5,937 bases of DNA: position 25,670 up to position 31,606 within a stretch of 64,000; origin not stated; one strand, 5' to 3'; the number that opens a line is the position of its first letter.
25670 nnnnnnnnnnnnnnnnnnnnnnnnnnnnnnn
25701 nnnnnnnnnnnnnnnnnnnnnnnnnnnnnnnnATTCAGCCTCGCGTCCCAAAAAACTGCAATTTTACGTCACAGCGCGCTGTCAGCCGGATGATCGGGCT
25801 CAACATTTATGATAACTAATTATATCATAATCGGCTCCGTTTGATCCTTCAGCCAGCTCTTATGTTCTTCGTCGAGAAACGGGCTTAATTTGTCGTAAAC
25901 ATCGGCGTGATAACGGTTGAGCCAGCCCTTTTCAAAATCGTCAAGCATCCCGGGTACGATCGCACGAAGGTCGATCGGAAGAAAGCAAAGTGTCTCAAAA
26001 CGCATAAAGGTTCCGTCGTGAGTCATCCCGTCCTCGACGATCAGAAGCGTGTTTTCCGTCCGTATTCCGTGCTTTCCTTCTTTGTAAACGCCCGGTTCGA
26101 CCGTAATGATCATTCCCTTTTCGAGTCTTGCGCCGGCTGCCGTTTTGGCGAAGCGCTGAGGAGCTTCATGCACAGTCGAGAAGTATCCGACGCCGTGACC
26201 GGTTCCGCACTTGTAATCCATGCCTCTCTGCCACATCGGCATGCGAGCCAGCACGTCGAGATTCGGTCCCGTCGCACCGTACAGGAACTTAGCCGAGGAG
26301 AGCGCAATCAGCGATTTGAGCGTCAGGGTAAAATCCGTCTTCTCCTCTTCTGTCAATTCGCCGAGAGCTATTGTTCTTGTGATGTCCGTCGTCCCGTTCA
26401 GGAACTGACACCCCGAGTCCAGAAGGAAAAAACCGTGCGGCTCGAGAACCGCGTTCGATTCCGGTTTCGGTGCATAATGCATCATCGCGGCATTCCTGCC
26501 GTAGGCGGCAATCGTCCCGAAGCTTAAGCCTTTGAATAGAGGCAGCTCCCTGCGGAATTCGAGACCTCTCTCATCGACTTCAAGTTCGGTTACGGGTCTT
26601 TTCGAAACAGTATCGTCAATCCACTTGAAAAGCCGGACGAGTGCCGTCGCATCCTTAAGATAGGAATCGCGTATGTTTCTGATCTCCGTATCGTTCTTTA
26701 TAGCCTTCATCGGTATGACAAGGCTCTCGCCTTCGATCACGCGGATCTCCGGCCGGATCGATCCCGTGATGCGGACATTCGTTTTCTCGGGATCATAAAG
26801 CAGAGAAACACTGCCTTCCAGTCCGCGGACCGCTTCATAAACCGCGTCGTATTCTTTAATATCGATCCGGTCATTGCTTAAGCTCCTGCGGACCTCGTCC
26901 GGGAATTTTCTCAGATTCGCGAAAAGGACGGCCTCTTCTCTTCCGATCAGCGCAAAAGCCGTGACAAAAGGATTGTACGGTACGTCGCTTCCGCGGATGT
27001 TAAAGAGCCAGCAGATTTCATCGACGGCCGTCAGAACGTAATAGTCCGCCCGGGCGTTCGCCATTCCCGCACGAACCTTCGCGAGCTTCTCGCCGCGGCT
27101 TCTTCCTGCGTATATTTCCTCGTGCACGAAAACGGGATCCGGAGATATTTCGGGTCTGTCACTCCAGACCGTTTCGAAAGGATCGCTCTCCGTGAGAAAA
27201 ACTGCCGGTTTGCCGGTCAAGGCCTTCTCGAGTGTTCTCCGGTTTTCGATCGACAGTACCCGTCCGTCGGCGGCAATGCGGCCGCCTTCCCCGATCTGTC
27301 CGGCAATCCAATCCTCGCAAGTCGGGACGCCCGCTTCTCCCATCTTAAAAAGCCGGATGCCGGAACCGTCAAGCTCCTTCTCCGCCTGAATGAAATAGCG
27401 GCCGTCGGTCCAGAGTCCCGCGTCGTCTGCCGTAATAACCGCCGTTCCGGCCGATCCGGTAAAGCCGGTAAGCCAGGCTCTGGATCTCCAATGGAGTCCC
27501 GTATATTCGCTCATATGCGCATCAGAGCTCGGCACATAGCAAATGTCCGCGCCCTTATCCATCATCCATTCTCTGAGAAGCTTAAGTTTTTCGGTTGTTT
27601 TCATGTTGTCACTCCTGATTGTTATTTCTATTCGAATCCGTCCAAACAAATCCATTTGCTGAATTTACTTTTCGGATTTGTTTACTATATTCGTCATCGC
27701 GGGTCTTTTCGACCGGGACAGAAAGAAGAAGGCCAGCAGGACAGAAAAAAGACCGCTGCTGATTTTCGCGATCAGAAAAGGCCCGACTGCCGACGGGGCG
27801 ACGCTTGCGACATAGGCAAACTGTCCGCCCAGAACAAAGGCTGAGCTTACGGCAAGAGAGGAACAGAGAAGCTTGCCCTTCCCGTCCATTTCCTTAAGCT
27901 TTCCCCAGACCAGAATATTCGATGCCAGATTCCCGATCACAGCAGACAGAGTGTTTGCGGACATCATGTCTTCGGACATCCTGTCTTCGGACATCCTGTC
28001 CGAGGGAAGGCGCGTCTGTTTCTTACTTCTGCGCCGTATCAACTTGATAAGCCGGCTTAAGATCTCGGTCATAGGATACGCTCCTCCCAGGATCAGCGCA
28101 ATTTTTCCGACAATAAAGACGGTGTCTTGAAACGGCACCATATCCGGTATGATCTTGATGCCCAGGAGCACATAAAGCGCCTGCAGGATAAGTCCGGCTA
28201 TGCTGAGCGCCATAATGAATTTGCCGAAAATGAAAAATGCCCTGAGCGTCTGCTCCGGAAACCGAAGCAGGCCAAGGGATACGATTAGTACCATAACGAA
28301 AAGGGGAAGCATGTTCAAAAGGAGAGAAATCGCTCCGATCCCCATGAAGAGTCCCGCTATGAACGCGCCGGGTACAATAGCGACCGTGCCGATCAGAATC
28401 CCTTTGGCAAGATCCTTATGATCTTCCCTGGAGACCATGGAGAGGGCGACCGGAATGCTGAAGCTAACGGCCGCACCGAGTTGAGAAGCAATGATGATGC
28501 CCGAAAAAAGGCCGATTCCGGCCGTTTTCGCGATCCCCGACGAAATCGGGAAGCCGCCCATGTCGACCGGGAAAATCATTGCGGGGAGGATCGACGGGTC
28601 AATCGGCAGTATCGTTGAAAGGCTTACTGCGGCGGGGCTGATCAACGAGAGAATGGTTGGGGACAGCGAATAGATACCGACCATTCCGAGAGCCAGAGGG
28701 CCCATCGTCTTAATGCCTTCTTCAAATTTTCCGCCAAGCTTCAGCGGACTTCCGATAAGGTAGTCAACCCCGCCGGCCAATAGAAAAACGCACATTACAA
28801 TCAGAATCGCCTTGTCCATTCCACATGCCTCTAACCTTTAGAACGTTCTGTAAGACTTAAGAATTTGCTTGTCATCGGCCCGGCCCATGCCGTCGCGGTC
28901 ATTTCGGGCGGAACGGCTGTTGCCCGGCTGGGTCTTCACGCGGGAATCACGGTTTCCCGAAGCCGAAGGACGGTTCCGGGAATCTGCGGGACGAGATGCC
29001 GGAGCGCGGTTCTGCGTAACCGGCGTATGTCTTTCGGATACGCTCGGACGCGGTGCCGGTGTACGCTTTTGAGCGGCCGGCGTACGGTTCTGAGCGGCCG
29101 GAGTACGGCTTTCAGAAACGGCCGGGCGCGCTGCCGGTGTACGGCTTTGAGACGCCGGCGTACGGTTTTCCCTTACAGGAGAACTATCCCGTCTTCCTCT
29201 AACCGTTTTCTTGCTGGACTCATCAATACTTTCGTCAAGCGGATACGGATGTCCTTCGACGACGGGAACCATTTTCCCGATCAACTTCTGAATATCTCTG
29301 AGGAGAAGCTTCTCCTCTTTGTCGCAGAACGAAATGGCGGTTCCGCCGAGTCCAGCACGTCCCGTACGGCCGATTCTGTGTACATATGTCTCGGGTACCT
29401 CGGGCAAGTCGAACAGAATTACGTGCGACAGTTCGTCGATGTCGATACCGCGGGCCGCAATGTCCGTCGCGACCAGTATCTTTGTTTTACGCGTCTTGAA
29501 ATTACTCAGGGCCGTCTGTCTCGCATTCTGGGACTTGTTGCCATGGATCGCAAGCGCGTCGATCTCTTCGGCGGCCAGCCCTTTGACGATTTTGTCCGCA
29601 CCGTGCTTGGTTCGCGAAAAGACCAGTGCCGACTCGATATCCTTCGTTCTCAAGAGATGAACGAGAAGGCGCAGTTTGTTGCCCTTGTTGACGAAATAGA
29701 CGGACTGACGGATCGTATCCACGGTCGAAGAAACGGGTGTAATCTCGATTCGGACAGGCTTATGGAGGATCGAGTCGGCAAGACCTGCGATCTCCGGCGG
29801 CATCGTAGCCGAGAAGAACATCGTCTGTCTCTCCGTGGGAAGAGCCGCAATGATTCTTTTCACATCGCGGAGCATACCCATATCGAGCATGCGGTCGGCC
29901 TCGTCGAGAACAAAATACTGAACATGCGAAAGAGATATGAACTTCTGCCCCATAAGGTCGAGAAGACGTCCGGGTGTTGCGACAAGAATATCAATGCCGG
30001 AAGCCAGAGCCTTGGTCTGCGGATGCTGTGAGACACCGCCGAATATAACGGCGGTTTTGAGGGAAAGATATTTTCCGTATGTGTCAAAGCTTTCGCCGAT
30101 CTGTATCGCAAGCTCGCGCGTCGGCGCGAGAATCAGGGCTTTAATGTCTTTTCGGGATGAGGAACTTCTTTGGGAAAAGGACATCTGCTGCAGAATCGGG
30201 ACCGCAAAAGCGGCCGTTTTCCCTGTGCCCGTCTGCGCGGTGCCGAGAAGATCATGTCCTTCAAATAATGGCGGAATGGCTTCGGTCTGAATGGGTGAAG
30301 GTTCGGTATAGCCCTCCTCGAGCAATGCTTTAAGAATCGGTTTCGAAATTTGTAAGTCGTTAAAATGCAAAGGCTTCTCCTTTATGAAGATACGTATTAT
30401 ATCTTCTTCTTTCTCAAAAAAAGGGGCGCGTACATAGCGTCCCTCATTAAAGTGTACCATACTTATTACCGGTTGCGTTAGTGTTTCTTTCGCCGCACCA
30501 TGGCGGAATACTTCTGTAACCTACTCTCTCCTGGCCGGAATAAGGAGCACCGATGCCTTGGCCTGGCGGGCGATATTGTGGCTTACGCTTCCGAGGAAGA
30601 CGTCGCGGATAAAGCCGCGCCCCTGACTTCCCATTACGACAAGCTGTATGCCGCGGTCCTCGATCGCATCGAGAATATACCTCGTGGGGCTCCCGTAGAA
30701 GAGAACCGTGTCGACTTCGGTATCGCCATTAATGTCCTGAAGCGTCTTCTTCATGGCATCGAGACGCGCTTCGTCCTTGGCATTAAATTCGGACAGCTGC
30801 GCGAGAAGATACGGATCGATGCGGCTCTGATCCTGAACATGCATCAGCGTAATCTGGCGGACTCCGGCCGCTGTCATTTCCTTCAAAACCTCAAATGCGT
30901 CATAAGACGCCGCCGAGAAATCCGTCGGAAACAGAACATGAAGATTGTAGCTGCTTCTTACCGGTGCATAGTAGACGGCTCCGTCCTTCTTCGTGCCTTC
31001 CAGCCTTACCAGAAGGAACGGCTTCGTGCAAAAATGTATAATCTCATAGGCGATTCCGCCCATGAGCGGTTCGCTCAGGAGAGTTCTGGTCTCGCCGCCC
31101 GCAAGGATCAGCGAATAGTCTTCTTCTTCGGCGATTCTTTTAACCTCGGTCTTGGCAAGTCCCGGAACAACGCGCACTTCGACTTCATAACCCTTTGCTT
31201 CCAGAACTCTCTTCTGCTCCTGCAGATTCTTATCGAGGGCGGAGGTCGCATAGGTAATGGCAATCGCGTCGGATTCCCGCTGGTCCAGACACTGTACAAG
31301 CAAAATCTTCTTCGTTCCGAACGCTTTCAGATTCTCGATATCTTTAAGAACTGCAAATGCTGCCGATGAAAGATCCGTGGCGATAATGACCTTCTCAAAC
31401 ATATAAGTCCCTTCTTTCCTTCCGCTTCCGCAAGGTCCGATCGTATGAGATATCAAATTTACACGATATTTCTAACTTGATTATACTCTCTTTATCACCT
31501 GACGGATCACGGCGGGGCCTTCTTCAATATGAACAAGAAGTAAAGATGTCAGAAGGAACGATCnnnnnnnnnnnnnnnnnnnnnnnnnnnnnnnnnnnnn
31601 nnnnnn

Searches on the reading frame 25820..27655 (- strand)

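Call 62: search_protein_families(library=pfam, proteins=[window:25820-27655:-], max_evalue=0.00001)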
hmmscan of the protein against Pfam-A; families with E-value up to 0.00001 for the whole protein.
window:25820-27655:- (611 aa): 4 families
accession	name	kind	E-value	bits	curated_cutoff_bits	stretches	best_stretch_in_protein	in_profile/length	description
PF16189.11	Creatinase_N_2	-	2e-50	171.4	29.7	1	166-324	1-161/161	Creatinase/Prolidase N-terminal domain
PF00557.29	Peptidase_M24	-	7.5e-43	147.2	23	1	327-540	2-207/208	Metallopeptidase family M24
PF16188.10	Peptidase_M24_C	-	1.3e-21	76.7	28.9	1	549-609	1-63/63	C-terminal region of peptidase_M24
PF01321.24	Creatinase_N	-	1.9e-18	67.7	22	1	24-148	2-112/128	Creatinase/Prolidase N-terminal domain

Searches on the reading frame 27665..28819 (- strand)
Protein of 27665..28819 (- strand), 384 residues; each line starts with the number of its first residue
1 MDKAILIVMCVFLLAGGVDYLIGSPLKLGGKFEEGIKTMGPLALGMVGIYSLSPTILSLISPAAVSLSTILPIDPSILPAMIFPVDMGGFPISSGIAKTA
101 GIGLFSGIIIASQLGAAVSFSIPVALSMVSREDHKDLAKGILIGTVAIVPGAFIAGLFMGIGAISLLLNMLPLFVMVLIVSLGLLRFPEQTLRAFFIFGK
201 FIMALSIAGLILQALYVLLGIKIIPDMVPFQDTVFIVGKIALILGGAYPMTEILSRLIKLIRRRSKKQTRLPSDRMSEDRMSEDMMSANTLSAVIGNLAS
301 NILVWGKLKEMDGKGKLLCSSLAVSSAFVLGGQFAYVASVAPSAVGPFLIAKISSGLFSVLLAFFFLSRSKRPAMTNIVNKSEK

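Call 62: search_protein_families(library=pfam, proteins=[window:27665-28819:-], max_evalue=0.00001)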
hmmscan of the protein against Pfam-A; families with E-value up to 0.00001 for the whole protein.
window:27665-28819:- (384 aa): 1 family
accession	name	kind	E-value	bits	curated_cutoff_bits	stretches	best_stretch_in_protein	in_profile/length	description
PF04346.18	EutH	-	3.2e-94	316.5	25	1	1-365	1-350/351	Ethanolamine utilisation protein, EutH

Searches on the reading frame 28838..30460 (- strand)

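Call 62: search_protein_families(library=pfam, proteins=[window:28838-30460:-], max_evalue=0.00001)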
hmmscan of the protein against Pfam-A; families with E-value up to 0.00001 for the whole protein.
window:28838-30460:- (540 aa): 3 families
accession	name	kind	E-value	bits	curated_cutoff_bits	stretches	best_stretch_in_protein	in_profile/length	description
PF00270.35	DEAD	-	1.1e-49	168.8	26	1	55-224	1-164/167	DEAD/DEAH box helicase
PF00271.37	Helicase_C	-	2.5e-31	108.6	23.5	1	262-370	2-110/110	Helicase conserved C-terminal domain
PF04851.21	ResIII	-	2e-06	28.2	22.5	1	72-220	27-162/164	Type III restriction enzyme, res subunit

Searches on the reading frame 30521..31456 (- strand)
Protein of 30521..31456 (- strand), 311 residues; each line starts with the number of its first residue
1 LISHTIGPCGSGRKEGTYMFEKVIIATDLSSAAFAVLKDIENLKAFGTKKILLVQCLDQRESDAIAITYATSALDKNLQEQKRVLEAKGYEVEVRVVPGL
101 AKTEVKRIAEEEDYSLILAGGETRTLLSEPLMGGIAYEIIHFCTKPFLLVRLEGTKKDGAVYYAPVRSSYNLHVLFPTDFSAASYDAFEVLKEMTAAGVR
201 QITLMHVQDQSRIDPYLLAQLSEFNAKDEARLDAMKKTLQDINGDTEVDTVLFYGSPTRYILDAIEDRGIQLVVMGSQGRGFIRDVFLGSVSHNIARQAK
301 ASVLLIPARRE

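Call 62: search_protein_families(library=pfam, proteins=[window:30521-31456:-], max_evalue=0.00001)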
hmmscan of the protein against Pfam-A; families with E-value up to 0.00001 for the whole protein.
window:30521-31456:- (311 aa): 1 family
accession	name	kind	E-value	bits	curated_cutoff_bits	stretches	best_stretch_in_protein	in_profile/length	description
PF00582.32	Usp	-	1e-36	127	24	2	173-307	4-141/141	Universal stress protein family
